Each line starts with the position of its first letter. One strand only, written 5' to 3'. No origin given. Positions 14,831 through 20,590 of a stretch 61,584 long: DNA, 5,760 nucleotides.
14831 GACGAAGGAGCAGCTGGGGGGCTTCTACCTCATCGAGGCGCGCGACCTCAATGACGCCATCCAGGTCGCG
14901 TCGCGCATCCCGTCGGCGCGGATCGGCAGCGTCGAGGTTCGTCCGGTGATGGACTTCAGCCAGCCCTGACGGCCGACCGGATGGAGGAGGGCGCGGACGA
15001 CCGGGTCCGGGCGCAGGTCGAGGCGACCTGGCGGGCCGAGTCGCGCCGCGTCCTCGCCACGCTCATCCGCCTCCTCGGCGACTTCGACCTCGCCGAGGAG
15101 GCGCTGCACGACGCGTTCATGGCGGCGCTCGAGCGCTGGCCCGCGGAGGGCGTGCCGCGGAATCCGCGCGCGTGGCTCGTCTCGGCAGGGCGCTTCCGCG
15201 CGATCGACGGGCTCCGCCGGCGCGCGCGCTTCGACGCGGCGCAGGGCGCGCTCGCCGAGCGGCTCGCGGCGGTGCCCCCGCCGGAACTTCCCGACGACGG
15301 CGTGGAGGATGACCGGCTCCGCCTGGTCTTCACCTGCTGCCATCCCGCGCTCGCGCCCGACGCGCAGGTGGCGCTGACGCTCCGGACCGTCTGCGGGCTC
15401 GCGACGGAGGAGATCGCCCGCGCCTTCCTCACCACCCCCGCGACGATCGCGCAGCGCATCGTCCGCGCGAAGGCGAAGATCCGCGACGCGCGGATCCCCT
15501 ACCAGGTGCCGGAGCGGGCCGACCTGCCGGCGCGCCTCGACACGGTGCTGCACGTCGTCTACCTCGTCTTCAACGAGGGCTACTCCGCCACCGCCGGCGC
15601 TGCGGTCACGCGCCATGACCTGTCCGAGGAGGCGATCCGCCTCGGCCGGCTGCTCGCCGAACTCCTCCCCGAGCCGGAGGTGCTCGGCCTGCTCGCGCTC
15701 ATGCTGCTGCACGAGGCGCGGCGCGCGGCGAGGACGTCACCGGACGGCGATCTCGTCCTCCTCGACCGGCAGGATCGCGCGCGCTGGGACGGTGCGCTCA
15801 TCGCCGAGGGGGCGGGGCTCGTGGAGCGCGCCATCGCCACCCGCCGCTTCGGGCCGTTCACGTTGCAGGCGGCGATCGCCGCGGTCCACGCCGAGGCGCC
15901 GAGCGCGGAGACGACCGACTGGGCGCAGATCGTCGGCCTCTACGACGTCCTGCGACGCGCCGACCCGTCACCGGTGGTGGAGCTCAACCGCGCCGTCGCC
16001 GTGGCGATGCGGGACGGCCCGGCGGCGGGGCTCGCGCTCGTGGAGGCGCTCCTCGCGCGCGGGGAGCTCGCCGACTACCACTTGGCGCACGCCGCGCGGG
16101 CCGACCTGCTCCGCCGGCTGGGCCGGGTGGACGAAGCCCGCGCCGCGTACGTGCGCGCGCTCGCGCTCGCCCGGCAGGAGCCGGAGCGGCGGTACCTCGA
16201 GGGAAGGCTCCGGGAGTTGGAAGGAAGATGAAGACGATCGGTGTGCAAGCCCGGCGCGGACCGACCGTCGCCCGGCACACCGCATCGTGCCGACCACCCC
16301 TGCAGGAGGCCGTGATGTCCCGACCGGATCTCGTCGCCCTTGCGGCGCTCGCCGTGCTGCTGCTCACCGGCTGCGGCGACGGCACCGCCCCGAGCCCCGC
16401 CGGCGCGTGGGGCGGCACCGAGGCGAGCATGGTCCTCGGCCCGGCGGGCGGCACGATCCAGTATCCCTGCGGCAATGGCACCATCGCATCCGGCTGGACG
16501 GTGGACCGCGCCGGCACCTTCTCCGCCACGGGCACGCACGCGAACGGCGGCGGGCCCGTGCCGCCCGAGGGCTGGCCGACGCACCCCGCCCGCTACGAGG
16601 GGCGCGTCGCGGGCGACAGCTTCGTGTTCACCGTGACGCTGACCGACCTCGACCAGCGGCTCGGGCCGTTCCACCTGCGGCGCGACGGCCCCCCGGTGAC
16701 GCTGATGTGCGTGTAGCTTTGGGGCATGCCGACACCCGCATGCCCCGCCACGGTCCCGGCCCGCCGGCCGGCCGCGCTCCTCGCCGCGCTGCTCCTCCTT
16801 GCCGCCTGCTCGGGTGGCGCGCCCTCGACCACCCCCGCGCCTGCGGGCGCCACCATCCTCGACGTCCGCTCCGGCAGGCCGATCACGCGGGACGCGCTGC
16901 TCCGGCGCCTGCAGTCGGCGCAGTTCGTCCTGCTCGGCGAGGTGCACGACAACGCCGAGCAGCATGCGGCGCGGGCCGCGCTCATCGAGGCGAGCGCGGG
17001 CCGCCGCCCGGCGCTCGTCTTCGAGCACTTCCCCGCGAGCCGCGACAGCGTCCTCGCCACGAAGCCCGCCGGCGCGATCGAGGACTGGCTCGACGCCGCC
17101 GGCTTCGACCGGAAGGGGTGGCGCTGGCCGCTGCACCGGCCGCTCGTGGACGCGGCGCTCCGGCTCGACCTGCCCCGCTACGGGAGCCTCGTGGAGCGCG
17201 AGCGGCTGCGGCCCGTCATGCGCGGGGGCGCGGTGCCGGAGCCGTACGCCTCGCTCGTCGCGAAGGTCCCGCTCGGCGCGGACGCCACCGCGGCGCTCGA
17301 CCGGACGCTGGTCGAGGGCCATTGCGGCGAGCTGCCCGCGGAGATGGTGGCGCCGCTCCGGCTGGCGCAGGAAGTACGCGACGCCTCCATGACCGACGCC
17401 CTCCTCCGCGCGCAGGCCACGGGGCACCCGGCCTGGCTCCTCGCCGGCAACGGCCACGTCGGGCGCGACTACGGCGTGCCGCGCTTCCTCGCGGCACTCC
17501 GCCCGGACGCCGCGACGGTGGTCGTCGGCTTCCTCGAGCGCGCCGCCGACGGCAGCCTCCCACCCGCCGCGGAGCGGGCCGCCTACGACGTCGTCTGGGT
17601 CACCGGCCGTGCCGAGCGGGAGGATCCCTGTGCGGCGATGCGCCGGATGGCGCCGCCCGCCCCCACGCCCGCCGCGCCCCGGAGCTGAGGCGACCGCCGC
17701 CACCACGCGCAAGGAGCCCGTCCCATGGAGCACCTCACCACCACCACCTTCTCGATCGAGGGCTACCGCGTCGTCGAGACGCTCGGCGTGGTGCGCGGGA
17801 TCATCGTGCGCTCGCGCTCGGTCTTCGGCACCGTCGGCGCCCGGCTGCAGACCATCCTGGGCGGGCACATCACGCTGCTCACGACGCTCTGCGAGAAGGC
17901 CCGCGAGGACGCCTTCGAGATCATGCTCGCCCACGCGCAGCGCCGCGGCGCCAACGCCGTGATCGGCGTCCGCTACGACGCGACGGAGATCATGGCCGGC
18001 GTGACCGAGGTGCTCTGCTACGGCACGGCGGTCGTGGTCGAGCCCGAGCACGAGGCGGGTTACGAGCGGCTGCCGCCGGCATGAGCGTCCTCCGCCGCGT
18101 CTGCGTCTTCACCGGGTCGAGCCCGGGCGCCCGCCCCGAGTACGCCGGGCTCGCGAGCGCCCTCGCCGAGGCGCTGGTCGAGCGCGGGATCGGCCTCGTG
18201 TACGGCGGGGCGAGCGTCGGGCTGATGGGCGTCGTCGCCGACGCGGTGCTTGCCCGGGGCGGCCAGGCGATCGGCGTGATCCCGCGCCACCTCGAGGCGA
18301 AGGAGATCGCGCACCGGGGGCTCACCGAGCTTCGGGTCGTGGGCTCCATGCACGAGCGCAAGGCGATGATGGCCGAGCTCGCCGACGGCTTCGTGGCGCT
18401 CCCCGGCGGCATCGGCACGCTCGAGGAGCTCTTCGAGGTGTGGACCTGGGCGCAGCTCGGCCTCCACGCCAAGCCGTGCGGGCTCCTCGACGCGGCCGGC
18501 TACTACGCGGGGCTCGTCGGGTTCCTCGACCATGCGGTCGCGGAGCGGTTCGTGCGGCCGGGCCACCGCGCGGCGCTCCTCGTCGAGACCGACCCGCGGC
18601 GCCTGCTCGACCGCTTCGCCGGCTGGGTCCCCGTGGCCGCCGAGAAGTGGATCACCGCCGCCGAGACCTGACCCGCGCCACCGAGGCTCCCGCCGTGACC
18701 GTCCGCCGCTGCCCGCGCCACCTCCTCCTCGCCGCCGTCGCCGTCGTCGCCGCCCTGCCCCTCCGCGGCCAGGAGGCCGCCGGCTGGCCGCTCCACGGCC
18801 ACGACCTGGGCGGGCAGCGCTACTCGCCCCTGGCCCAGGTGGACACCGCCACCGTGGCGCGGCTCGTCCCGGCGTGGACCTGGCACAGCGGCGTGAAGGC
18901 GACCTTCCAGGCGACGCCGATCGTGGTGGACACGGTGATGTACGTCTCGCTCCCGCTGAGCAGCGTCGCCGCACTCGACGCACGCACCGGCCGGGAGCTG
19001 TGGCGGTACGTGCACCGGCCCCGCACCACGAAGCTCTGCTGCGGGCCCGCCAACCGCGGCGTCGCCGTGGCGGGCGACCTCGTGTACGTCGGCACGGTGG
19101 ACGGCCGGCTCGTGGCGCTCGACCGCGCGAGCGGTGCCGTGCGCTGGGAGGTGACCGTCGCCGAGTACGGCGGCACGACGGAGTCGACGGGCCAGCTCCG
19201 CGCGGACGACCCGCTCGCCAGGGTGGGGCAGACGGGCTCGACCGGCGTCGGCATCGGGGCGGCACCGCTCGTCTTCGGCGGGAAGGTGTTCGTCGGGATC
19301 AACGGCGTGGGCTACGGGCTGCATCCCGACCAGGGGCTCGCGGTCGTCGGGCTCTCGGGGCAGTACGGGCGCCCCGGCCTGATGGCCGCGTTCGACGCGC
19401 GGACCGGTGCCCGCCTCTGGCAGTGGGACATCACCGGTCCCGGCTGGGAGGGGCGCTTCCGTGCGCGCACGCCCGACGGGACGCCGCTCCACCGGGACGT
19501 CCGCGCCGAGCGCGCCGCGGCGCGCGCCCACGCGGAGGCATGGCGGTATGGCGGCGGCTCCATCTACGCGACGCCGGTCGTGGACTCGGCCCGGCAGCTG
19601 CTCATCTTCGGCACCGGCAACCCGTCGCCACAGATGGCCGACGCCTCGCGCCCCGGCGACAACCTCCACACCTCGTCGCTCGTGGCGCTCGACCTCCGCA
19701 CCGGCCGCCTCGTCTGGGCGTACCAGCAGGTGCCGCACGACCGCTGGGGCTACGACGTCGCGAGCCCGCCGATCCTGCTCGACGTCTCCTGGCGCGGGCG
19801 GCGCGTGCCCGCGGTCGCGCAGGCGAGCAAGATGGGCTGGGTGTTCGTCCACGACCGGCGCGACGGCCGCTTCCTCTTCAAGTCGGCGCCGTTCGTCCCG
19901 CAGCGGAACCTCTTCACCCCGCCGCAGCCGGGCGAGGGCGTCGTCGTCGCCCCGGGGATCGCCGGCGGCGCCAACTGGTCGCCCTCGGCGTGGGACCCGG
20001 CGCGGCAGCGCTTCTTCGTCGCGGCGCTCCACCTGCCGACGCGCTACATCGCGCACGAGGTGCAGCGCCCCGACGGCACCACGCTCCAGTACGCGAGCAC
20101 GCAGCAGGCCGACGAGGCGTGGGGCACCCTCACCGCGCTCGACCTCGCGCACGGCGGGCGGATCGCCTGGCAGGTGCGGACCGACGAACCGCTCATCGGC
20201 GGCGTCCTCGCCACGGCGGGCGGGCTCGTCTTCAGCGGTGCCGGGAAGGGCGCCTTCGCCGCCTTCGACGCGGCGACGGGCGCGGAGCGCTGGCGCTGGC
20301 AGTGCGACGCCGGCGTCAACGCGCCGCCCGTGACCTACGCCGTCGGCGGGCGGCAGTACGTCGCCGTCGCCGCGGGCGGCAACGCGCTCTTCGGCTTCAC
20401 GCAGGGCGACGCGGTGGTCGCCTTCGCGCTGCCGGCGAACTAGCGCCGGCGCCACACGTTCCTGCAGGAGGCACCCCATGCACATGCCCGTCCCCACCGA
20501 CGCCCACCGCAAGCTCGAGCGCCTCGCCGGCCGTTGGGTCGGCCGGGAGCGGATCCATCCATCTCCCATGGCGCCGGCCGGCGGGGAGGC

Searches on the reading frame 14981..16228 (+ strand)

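Call 25: search_protein_families(library=pfam, proteins=[window:14981-16228:+], max_evalue=0.001)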
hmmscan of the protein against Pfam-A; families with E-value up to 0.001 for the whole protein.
window:14981-16228:+ (416 aa): 5 families
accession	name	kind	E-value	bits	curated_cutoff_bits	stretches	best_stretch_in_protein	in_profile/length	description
PF20239.3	DUF6596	-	5.9e-38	129.7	27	1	185-284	1-101/102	Family of unknown function (DUF6596)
PF08281.18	Sigma70_r4_2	-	2.7e-09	37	25.7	1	117-167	4-54/54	Sigma-70, region 4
PF04542.20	Sigma70_r2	-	7e-09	35.8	24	1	18-83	3-70/71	Sigma-70 region 2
PF07719.23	TPR_2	-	0.00022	21.5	27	1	368-398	2-32/34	Tetratricopeptide repeat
PF00515.34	TPR_1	-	0.00088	19.4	27.8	0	369-398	3-32/34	Tetratricopeptide repeat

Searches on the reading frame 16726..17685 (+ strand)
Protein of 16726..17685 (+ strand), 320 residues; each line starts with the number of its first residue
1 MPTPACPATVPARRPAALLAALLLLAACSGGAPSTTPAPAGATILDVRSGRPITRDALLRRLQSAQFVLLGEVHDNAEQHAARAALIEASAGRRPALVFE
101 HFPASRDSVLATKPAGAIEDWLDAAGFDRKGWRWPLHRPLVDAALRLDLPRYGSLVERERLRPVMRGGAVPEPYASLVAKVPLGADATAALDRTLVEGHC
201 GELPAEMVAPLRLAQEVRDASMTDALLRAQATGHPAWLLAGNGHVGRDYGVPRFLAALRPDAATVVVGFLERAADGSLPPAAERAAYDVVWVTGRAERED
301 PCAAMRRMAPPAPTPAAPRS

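Call 26: search_protein_families(library=pfam, proteins=[window:16726-17685:+], max_evalue=0.001)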
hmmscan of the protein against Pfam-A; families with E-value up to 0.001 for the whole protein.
window:16726-17685:+ (320 aa): 1 family
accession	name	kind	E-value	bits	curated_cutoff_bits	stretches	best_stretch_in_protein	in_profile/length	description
PF04187.18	Cofac_haem_bdg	-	2e-32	113.4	27.7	1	58-254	1-212/213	Haem-binding uptake, Tiki superfamily, ChaN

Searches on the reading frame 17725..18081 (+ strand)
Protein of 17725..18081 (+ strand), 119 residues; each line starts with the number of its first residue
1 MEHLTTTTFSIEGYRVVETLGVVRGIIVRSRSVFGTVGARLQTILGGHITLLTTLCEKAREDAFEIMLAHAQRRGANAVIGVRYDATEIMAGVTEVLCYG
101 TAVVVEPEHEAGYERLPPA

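Call 26: search_protein_families(library=pfam, proteins=[window:17725-18081:+], max_evalue=0.001)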
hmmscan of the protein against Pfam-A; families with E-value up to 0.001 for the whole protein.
window:17725-18081:+ (119 aa): 1 family
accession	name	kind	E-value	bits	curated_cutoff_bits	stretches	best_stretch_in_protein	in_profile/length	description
PF01906.23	YbjQ_1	-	2.7e-30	105.4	23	1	4-105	2-103/103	Putative heavy-metal-binding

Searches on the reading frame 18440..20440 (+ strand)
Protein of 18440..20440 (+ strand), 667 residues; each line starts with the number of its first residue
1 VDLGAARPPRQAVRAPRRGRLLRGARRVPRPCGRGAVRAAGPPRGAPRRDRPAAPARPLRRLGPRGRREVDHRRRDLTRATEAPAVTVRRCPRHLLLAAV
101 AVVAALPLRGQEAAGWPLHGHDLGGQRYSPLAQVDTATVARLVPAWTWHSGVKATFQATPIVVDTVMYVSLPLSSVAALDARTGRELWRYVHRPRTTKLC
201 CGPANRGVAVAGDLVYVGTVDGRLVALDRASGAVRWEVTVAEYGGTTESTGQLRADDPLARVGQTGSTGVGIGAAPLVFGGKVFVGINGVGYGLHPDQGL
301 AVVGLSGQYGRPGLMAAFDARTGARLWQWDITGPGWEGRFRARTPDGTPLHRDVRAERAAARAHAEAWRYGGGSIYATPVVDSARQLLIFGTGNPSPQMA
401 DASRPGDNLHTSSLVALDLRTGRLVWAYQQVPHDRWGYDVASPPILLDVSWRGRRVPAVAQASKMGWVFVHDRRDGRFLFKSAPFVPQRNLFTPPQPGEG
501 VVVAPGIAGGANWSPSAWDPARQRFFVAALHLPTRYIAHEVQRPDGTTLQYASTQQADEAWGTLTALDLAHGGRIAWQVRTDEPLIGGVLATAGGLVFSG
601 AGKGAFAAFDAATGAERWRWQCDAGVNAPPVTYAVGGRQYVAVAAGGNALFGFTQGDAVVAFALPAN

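Call 26: search_protein_families(library=pfam, proteins=[window:18440-20440:+], max_evalue=0.001)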
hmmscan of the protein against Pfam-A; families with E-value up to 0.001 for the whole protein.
window:18440-20440:+ (667 aa): 3 families
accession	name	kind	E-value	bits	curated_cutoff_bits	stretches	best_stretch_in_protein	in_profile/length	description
PF01011.28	PQQ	-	5.4e-91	306.5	26.7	3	116-480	1-336/595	Glucose/ethanol/alcohol dehydrogenase, beta-propeller domain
PF13360.13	PQQ_2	-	3.5e-30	105.8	27.6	2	147-254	56-157/233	Outer membrane protein assembly factor BamB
PF13570.13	Beta-prop_ACSF4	-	2.1e-12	47.5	133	1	158-240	7-89/329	Beta-alanine-activating enzyme, beta-propeller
